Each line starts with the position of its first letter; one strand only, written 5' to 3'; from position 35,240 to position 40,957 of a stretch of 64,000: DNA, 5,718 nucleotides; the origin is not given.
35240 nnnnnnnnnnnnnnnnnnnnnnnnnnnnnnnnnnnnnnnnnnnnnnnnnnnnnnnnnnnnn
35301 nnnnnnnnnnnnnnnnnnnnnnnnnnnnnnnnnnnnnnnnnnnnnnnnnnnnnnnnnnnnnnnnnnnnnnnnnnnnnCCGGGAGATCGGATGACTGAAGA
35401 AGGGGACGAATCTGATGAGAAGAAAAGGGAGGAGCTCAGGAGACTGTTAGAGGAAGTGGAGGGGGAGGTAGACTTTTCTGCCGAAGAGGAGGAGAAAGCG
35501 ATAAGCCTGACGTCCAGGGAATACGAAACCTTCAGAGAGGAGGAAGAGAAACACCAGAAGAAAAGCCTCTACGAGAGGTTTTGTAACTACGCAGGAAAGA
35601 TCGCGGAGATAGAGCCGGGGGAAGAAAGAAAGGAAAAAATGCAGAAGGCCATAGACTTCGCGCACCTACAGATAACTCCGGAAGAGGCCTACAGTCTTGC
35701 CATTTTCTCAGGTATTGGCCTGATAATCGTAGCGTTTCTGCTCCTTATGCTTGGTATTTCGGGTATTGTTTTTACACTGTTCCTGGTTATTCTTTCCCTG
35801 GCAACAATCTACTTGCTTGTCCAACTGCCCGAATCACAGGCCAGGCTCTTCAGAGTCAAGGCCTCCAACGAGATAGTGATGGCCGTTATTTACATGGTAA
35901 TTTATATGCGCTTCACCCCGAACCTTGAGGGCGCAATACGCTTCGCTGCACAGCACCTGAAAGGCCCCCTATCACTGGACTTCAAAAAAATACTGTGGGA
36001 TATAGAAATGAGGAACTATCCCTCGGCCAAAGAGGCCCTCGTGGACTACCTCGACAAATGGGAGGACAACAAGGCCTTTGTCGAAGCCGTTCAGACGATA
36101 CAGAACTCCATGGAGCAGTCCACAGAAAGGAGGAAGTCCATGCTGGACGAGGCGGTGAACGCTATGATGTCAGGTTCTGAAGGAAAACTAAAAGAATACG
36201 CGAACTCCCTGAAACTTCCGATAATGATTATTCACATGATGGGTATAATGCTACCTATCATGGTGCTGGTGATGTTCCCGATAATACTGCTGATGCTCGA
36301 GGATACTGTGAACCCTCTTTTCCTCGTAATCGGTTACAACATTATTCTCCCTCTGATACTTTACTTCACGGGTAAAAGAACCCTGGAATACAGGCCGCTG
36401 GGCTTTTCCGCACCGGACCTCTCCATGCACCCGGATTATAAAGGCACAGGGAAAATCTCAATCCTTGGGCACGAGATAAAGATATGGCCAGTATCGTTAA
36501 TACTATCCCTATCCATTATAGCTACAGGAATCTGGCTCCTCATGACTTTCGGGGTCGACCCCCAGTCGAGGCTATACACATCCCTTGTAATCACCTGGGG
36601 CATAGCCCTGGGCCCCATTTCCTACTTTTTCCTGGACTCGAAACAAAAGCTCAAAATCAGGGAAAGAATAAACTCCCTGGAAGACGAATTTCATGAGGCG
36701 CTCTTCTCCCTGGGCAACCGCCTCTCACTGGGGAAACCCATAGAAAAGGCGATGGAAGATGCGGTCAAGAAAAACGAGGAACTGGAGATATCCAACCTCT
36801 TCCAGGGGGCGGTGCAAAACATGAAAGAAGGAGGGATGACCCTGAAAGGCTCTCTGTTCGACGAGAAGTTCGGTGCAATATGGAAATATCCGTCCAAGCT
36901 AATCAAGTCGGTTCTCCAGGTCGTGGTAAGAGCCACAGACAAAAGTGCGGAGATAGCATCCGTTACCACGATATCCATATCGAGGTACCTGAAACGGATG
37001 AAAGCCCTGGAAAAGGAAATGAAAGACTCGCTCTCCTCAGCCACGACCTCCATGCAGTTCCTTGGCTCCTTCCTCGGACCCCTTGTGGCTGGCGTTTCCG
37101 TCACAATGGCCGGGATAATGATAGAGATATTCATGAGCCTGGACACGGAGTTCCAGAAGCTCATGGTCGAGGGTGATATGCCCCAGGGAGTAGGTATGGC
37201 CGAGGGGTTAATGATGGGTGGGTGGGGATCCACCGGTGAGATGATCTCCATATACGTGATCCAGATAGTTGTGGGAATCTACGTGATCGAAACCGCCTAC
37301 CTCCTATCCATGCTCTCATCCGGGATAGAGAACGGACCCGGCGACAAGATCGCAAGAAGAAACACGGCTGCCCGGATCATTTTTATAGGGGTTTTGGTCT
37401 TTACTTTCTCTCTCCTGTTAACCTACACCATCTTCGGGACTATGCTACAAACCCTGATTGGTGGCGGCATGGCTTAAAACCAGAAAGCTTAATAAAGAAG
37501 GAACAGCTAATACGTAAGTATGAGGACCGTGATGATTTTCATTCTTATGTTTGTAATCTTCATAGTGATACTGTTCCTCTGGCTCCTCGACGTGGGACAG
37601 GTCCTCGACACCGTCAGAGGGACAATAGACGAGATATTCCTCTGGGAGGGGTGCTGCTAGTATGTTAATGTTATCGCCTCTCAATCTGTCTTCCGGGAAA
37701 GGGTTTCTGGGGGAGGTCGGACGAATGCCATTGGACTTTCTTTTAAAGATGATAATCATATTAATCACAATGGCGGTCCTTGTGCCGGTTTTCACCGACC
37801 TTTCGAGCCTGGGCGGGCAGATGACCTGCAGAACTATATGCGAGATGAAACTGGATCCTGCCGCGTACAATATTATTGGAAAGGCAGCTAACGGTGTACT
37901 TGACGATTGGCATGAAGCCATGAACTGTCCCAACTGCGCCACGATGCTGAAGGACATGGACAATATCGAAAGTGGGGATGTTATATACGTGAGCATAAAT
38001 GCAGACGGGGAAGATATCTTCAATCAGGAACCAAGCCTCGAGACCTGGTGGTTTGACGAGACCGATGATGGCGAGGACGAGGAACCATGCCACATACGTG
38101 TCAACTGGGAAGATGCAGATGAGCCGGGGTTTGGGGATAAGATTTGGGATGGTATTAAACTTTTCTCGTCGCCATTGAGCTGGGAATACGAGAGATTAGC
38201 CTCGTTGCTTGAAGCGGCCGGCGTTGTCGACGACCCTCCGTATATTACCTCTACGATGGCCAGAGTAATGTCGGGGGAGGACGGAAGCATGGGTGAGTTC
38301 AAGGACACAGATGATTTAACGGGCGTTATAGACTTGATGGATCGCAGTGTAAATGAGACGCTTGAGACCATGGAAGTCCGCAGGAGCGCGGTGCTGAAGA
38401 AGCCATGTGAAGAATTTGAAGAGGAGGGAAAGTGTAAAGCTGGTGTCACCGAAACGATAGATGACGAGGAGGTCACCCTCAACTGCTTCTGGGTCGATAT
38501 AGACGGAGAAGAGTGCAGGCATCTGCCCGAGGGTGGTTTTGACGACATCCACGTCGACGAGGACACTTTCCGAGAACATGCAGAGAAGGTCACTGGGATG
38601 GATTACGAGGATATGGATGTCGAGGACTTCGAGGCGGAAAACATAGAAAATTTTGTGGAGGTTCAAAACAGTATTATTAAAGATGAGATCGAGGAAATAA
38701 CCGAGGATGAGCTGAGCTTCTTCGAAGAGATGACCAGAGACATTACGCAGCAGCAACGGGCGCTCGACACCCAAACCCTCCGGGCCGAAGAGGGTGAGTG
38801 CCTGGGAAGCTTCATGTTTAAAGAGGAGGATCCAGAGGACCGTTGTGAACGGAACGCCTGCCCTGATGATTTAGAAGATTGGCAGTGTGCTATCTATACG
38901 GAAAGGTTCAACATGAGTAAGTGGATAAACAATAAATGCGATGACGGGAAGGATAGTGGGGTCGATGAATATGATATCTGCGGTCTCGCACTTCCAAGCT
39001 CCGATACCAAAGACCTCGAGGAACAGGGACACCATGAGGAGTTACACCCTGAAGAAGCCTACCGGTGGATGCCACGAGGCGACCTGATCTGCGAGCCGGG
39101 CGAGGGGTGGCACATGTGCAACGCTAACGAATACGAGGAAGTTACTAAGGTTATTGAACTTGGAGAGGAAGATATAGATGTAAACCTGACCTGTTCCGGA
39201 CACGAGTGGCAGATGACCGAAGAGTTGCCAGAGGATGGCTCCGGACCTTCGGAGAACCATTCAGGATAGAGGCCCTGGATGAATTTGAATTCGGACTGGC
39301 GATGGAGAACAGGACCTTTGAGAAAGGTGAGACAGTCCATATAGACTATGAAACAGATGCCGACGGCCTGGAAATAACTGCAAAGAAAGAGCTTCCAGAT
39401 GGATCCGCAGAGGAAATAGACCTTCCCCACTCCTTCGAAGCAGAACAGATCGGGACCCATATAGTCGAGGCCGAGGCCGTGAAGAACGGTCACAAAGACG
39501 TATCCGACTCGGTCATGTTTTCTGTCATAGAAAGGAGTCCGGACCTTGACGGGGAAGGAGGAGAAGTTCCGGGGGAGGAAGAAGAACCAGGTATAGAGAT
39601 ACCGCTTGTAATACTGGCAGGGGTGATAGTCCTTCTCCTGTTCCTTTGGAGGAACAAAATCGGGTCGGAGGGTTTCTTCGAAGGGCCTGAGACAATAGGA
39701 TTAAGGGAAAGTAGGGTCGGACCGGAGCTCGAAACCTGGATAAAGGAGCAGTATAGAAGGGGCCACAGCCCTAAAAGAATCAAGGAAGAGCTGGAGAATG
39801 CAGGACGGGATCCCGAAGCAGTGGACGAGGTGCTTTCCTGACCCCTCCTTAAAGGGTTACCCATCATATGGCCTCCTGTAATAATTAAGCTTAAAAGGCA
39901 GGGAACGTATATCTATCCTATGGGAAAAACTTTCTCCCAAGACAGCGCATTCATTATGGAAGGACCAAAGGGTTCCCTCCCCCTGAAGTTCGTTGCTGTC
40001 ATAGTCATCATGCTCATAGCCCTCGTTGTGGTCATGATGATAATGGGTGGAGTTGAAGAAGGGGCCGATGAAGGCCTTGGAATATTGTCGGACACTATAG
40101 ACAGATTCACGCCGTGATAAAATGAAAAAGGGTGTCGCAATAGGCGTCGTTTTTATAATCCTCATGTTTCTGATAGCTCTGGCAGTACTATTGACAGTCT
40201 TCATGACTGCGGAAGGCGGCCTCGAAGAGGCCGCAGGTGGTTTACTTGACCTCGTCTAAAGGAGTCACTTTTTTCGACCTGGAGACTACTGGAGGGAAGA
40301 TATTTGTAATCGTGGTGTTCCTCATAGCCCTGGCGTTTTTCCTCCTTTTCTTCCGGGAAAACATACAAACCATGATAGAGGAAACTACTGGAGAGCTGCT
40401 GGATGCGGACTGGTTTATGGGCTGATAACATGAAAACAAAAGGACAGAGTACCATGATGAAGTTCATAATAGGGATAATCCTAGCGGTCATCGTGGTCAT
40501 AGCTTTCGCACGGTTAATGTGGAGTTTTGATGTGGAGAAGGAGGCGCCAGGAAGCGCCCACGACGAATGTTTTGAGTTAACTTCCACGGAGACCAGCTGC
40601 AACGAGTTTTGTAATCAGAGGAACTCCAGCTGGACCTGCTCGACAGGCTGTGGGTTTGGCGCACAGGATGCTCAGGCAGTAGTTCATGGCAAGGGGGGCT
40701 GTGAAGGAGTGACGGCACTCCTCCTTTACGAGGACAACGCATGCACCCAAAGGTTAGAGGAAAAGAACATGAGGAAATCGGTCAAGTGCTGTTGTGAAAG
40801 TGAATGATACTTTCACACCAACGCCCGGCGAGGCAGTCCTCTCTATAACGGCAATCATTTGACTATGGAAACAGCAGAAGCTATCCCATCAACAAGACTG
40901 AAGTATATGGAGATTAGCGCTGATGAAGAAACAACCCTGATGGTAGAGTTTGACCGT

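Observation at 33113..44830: Oversized type IV pilus-like locus with 12 or more pilin-like genes and highly acidic, Cys-rich ectodomains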

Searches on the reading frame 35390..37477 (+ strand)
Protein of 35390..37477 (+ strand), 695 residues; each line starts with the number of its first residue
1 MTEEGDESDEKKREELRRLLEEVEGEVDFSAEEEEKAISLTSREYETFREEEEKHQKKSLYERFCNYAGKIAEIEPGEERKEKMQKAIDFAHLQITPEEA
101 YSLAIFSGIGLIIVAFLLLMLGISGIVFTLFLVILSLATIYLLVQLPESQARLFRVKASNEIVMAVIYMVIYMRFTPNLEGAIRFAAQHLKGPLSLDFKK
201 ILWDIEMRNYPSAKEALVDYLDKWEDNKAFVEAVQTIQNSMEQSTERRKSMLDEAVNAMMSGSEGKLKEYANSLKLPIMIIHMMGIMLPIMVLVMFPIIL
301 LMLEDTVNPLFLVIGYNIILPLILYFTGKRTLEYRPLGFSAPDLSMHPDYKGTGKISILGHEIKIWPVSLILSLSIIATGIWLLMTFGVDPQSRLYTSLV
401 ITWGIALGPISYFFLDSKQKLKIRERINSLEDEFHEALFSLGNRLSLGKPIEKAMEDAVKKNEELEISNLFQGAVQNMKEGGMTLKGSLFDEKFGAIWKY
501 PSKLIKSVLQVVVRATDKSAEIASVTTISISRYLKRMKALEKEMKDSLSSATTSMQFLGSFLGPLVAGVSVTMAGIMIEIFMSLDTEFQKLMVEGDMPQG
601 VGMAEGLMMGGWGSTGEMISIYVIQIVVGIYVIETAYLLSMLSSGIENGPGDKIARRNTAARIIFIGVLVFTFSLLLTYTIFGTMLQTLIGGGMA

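Call 3: search_protein_families(library=pfam, proteins=[window:35390-37477:+], max_evalue=0.1)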
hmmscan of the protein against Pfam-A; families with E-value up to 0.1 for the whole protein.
window:35390-37477:+ (695 aa): 1 family
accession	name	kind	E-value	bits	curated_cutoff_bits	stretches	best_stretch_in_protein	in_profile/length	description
PF00482.28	T2SSF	-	2.1e-06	28.2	25.2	2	178-297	14-125/125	Type II secretion system (T2SS), protein F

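Call 4: search_protein_families(library=ncbifam, proteins=[window:35390-37477:+], max_evalue=0.1)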
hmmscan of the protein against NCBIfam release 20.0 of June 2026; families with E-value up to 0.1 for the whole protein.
window:35390-37477:+ (695 aa): 1 family
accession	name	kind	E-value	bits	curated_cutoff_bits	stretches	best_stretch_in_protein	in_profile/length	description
NF041554.1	SA1362_fam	subfamily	0.00031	20.8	42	1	129-176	3-50/70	SA1362 family protein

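Call 82: search_solved_structures(query=window:35390-37477:+, max_evalue=1)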
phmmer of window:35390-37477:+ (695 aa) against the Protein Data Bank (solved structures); distinct sequences matched with E-value up to 1: 3.
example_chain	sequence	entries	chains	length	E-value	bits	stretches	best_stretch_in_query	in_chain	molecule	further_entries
9gzg_A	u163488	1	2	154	0.2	13.4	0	14-82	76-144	Engineered CTPR protein with glutamic acids for conductivity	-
7aej_C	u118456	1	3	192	0.57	11.9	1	113-223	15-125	Envelope glycoprotein gp160,Envelope glycoprotein gp160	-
5jbl_A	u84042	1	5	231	0.75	11.5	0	532-612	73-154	Prohead core protein protease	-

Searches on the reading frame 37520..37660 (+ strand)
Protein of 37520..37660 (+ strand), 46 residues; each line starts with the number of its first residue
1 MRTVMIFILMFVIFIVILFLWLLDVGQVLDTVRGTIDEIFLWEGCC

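Call 23: search_protein_families(library=pfam, proteins=[window:37520-37660:+], max_evalue=0.1)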
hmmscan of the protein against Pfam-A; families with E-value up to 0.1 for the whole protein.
window:37520-37660:+ (46 aa): 1 family
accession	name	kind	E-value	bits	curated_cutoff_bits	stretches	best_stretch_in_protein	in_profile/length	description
PF06103.16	DUF948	-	0.05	14.2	37.2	1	4-39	3-38/89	Bacterial protein of unknown function (DUF948)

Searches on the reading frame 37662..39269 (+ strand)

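Call 3: search_protein_families(library=pfam, proteins=[window:37662-39269:+], max_evalue=0.1)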
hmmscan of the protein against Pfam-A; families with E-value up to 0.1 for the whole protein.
window:37662-39269:+ (535 aa): 1 family
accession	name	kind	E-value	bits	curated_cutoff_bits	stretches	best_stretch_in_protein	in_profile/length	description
PF02591.20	Zn_ribbon_9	-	0.098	13.2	29.1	0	60-95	5-32/33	C4-type zinc ribbon domain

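Call 4: search_protein_families(library=ncbifam, proteins=[window:37662-39269:+], max_evalue=0.1)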
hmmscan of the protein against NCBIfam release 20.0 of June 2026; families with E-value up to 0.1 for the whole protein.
window:37662-39269:+ (535 aa): 0 families

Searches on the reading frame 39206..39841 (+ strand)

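Call 3: search_protein_families(library=pfam, proteins=[window:39206-39841:+], max_evalue=0.1)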
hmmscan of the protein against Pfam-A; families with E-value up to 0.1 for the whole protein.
window:39206-39841:+ (211 aa): 2 families
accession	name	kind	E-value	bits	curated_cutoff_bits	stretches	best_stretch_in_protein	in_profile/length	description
PF02631.22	RecX_HTH2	-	0.00021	21.9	26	1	176-210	7-42/42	RecX, second three-helix domain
PF19115.5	DUF5800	-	0.025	15.1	26.8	1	86-118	26-57/64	Family of unknown function (DUF5800)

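Call 4: search_protein_families(library=ncbifam, proteins=[window:39206-39841:+], max_evalue=0.1)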
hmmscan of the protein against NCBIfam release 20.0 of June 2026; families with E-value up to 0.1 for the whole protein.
window:39206-39841:+ (211 aa): 0 families

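Call 58: search_protein_families(library=pfam, proteins=[window:39302-39841:+], max_evalue=0.01)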
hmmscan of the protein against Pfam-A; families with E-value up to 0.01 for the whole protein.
window:39302-39841:+ (179 aa): 1 family
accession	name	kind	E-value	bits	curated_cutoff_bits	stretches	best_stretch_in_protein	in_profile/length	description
PF02631.22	RecX_HTH2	-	0.004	17.8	26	1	144-178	7-42/42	RecX, second three-helix domain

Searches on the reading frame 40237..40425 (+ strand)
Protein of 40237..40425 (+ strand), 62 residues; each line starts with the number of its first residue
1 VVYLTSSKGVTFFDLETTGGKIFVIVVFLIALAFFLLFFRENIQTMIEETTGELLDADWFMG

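Call 23: search_protein_families(library=pfam, proteins=[window:40237-40425:+], max_evalue=0.1)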
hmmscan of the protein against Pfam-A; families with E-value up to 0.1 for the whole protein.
window:40237-40425:+ (62 aa): 1 family
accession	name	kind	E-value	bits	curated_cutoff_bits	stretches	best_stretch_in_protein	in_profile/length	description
PF07885.22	Ion_trans_2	-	0.054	13.8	22.5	1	16-46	47-77/79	Ion channel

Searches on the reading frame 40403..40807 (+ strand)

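Call 3: search_protein_families(library=pfam, proteins=[window:40403-40807:+], max_evalue=0.1)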
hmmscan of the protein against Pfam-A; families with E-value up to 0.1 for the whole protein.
window:40403-40807:+ (134 aa): 1 family
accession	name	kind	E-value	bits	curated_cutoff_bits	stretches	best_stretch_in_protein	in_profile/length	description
PF25184.1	YxzE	-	0.0068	17.8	40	1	19-96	1-59/65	YxzE-like putative bacteriocin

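Call 4: search_protein_families(library=ncbifam, proteins=[window:40403-40807:+], max_evalue=0.1)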
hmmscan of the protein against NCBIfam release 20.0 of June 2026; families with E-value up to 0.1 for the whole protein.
window:40403-40807:+ (134 aa): 2 families
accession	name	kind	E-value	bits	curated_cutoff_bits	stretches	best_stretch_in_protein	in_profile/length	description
NF009776.0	PRK13275.1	equivalog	0.048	12.9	64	1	18-40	45-67/70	tetrahydromethanopterin S-methyltransferase subunit F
TIGR02005.1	PTS-IIBC-alpha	subfamily_domain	0.075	11.3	607.3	1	6-118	373-474/524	alpha-glucoside-specific PTS transporter subunit IIBC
